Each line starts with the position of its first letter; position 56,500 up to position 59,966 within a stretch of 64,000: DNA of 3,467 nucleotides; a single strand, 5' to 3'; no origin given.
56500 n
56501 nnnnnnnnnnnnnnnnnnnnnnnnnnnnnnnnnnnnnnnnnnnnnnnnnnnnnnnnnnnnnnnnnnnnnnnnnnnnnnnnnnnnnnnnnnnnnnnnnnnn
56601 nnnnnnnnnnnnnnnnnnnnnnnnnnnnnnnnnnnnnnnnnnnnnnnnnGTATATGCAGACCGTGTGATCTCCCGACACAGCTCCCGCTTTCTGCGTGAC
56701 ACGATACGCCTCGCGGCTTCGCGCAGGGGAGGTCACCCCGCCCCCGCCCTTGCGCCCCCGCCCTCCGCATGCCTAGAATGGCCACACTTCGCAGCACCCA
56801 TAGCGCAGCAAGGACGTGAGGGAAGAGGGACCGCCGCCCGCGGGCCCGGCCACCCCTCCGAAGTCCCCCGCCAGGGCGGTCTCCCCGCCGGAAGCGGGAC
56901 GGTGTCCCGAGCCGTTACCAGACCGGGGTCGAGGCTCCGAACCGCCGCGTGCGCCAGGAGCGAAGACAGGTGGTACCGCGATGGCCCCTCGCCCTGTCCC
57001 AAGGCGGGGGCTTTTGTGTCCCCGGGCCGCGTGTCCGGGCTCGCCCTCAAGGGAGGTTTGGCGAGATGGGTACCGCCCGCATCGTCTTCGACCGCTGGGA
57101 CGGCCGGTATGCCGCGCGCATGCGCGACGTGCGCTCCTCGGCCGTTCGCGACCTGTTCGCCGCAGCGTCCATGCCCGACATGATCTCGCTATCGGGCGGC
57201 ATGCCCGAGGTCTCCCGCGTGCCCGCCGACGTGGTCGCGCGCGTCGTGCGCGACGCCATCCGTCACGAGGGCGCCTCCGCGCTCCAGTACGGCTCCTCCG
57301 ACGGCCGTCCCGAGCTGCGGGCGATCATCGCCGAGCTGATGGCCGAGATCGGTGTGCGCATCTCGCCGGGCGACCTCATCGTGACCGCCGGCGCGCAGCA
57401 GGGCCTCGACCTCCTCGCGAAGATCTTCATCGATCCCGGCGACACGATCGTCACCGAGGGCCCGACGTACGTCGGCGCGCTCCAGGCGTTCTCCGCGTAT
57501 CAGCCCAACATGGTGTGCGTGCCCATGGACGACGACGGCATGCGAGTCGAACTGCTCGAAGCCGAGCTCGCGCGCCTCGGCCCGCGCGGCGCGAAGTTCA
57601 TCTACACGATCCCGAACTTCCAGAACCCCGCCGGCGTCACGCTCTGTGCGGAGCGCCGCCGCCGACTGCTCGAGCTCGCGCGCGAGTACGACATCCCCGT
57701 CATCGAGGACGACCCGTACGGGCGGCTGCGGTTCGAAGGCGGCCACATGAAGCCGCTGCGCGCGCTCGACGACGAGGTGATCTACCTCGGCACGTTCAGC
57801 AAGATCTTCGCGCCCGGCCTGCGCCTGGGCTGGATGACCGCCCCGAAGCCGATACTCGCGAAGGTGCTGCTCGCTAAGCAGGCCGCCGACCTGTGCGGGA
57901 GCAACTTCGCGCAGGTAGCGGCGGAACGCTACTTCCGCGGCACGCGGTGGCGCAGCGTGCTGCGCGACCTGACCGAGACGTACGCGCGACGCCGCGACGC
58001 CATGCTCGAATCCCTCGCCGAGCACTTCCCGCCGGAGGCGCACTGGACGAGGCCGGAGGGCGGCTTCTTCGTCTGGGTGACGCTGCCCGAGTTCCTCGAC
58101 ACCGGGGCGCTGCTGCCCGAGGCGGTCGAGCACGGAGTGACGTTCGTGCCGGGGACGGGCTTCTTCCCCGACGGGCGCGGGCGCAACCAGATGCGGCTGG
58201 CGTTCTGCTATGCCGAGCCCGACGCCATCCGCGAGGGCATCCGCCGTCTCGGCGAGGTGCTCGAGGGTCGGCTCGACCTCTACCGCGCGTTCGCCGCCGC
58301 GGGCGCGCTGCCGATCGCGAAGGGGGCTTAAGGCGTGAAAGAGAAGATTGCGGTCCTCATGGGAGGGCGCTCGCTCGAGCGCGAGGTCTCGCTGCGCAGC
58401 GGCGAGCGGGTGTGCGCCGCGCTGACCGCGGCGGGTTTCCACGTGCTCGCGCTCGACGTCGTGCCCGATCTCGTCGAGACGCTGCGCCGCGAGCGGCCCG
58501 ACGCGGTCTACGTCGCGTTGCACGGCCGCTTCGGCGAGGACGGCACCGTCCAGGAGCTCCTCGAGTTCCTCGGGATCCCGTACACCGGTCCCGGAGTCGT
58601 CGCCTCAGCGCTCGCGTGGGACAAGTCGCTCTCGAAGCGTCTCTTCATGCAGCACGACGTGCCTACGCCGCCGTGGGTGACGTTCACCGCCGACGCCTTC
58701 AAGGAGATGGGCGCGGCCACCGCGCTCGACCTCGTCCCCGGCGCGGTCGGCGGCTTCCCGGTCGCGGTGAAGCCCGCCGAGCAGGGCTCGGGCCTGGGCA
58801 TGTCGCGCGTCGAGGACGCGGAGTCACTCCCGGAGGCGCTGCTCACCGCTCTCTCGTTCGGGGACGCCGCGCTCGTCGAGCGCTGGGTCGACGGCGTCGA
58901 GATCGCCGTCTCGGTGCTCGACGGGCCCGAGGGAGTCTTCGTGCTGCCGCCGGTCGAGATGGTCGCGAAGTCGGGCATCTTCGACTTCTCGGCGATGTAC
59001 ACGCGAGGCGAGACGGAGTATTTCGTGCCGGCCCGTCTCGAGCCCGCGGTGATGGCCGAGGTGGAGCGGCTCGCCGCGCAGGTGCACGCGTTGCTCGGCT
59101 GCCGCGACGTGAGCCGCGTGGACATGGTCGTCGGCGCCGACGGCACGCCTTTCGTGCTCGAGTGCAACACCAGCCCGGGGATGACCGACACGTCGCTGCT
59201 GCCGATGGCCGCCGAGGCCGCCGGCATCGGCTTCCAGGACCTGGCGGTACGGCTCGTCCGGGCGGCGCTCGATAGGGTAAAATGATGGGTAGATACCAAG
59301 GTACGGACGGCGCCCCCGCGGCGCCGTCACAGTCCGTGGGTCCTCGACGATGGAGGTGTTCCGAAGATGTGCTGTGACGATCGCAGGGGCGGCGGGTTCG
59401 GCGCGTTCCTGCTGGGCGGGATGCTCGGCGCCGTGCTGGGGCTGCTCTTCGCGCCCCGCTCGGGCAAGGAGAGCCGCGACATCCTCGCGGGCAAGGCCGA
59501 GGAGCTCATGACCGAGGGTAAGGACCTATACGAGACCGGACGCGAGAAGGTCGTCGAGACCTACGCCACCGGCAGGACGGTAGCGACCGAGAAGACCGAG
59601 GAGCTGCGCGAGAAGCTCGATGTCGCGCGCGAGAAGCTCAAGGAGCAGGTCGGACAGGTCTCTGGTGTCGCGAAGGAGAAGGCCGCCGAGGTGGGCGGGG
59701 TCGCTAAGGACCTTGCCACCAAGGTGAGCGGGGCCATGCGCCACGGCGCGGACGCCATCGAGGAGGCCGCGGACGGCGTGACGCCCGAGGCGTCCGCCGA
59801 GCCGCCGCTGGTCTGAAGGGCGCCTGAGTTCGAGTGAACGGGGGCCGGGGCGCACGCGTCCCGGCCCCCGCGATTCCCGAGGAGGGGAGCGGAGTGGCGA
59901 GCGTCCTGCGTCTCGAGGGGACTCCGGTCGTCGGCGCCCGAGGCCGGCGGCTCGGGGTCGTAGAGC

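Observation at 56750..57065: Canonical T-box riboswitch in front of an aminotransferase-ddl operon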

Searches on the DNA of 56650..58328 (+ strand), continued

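Call 79: search_with_rna_model(model_id=R1, sources=[L156, L128, L153], max_evalue=0.01, show_alignments=3)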
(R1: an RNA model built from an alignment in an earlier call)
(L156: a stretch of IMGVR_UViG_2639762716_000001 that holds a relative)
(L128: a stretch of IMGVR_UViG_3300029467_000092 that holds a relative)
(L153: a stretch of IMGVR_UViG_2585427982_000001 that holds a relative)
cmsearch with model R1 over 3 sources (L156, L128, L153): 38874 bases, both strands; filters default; matches with E-value up to 0.01: 3.
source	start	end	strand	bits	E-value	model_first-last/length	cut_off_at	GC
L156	734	943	+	26.9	6.7e-07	1-217/217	no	0.47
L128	9984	10136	+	25.1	2.2e-06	1-217/217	no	0.55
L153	9249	9457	-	23.3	7.3e-06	1-217/217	no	0.51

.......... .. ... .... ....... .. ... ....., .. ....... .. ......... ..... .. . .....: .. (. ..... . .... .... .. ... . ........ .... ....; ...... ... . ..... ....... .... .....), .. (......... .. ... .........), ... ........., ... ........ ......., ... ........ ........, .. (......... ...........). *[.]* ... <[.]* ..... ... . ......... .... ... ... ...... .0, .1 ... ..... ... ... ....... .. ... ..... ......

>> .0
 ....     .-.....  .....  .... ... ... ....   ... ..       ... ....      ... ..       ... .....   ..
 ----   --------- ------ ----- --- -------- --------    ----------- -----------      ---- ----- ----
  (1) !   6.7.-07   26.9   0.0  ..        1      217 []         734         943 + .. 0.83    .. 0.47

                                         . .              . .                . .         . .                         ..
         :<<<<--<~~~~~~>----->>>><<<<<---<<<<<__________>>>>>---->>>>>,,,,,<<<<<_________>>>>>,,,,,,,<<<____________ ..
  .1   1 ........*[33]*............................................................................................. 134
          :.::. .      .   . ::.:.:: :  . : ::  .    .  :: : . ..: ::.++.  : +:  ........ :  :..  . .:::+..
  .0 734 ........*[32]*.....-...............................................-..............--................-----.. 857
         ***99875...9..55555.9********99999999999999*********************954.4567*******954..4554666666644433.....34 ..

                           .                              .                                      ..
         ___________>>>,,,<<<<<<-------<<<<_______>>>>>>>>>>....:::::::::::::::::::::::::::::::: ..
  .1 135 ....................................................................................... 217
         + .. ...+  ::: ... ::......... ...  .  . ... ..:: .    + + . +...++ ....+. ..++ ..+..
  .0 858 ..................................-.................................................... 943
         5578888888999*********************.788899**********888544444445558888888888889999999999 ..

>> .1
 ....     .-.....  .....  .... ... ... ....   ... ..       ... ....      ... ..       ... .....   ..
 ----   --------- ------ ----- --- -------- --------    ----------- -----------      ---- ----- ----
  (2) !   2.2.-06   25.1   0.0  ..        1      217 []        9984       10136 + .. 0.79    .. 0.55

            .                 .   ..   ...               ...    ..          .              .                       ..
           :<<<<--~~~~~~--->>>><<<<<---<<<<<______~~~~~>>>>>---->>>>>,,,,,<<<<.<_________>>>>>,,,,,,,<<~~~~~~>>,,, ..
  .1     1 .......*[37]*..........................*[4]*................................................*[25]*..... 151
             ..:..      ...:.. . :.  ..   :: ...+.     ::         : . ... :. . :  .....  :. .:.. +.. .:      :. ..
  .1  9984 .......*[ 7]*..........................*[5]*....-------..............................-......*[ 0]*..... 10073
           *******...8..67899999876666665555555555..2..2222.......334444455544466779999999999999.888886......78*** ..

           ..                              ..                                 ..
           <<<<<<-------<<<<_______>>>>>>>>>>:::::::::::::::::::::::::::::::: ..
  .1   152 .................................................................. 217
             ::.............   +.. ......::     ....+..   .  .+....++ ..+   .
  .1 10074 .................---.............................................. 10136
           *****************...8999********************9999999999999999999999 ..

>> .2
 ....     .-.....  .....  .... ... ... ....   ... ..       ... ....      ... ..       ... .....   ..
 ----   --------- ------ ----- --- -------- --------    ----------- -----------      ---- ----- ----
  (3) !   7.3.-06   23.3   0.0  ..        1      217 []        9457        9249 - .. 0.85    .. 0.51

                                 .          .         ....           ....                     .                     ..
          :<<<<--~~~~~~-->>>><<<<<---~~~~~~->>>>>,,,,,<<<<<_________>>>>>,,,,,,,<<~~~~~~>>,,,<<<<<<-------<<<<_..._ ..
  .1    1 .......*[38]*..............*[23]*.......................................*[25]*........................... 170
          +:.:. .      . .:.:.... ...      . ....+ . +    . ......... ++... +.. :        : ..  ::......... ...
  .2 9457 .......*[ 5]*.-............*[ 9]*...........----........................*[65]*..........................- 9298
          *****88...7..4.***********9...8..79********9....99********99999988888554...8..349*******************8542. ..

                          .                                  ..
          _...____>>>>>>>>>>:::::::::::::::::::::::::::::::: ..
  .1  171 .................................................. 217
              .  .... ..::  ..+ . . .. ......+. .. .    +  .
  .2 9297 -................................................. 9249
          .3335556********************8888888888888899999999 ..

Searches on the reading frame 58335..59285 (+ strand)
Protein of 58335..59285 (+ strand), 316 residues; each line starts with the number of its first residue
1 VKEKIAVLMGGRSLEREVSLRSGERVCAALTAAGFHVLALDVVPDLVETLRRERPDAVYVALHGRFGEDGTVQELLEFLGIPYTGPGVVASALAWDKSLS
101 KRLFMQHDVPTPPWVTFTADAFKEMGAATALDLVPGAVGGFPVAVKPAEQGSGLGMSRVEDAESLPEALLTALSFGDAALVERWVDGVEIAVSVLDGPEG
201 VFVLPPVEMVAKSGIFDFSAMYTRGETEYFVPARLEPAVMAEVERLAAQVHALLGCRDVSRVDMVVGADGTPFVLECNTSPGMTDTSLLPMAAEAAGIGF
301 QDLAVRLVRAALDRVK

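Call 13: search_protein_families(library=ncbifam, proteins=[window:58335-59285:+])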
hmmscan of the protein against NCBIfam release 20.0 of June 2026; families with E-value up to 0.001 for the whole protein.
window:58335-59285:+ (316 aa): 45 families (the best 25 are shown)
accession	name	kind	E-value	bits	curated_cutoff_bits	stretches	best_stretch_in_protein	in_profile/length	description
NF002378.0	PRK01372.1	subfamily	2.4e-98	328.6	243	1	2-312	6-302/305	D-alanine--D-alanine ligase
TIGR01205.1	D_ala_D_alaTIGR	subfamily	2.4e-82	276.5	245.65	1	4-311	1-317/318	D-alanine--D-alanine ligase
NF002528.0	PRK01966.1-4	subfamily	2.7e-71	240.3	262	2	53-314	98-361/366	D-alanine--D-alanine ligase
NF011169.0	PRK14571.1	equivalog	2.1e-69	234.2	404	1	4-312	2-296/300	D-alanyl-alanine synthetase A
NF011170.0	PRK14572.1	equivalog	1e-61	209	489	1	56-313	90-347/351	D-alanyl-alanine synthetase A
NF002527.0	PRK01966.1-3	equivalog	8e-56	189.6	310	2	54-312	76-329/332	D-alanine--D-alanine ligase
NF002526.0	PRK01966.1-2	equivalog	5.7e-55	186.6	449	1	51-314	90-350/362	D-alanine--D-alanine ligase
NF000091.3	D_ala_D_ser_VanG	exception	1.9e-54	184.8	495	1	54-311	93-343/344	D-alanine--D-serine ligase VanG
NF002525.0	PRK01966.1-1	equivalog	5.2e-51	173.7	457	1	56-315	100-354/364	D-alanine--D-alanine ligase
NF011167.0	PRK14569.1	equivalog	1.8e-50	172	410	1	2-310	3-294/296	D-alanyl-alanine synthetase A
NF002529.0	PRK01966.1-5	equivalog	4.1e-47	160.8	472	1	57-311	88-336/348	D-alanine--D-alanine ligase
NF000207.3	D_ala_D_ser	equivalog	2.6e-46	158.3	520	1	54-311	89-339/342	D-alanine--D-serine ligase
NF000206.1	D_ala_D_lac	equivalog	8.2e-42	143.4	550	1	52-312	88-341/342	D-alanine--(R)-lactate ligase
NF012214.1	D_ala_D_ser_VanC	exception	1.9e-39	135.8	650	1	54-311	94-345/350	D-alanine--D-serine ligase VanC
NF000093.1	D_ala_D_ser_VanN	exception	7.3e-38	130.5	700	1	54-313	90-342/343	D-alanine--D-serine ligase VanN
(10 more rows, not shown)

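Call 14: search_protein_families(library=pfam, proteins=[window:58335-59285:+])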
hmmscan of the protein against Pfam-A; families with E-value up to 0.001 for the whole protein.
window:58335-59285:+ (316 aa): 6 families
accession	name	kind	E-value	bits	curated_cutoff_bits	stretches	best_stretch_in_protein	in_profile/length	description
PF07478.18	Dala_Dala_lig_C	-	6.3e-49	166.7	24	1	103-308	1-203/204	D-ala D-ala ligase C-terminus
PF01820.27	Dala_Dala_lig_N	-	6.9e-21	75.4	34.6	2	52-86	87-121/121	D-ala D-ala ligase N-terminus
PF02222.28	ATP-grasp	-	2.9e-08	34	27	1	104-265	3-148/179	ATP-grasp domain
PF13535.11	ATP-grasp_4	-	3.1e-05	24.1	27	1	141-279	3-150/160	ATP-grasp domain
PF02786.22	CPSase_L_D2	-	7.8e-05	22.7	19.8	1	138-199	36-104/211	Carbamoyl-phosphate synthase L chain, ATP binding domain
PF02655.19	ATP-grasp_3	-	0.00038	21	23.2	1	96-279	3-155/160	ATP-grasp domain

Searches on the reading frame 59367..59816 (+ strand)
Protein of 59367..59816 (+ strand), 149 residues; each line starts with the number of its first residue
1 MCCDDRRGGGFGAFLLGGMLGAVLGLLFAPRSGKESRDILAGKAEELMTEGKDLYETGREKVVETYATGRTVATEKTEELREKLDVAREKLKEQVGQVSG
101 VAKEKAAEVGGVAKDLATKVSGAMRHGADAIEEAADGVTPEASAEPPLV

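Call 13: search_protein_families(library=ncbifam, proteins=[window:59367-59816:+])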
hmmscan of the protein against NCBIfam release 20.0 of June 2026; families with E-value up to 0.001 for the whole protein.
window:59367-59816:+ (149 aa): 1 family
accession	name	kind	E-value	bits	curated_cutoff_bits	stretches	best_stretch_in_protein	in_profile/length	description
NF041669.1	GvpT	domain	2.9e-06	27.8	80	1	15-79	6-68/123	GvpT/GvpP family gas vesicle accessory protein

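Call 14: search_protein_families(library=pfam, proteins=[window:59367-59816:+])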
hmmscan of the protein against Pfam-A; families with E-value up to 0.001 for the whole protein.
window:59367-59816:+ (149 aa): 1 family
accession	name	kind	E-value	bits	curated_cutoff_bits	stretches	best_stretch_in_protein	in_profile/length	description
PF12732.12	YtxH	-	8.1e-17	61.9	37.5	1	12-84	2-70/71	YtxH-like protein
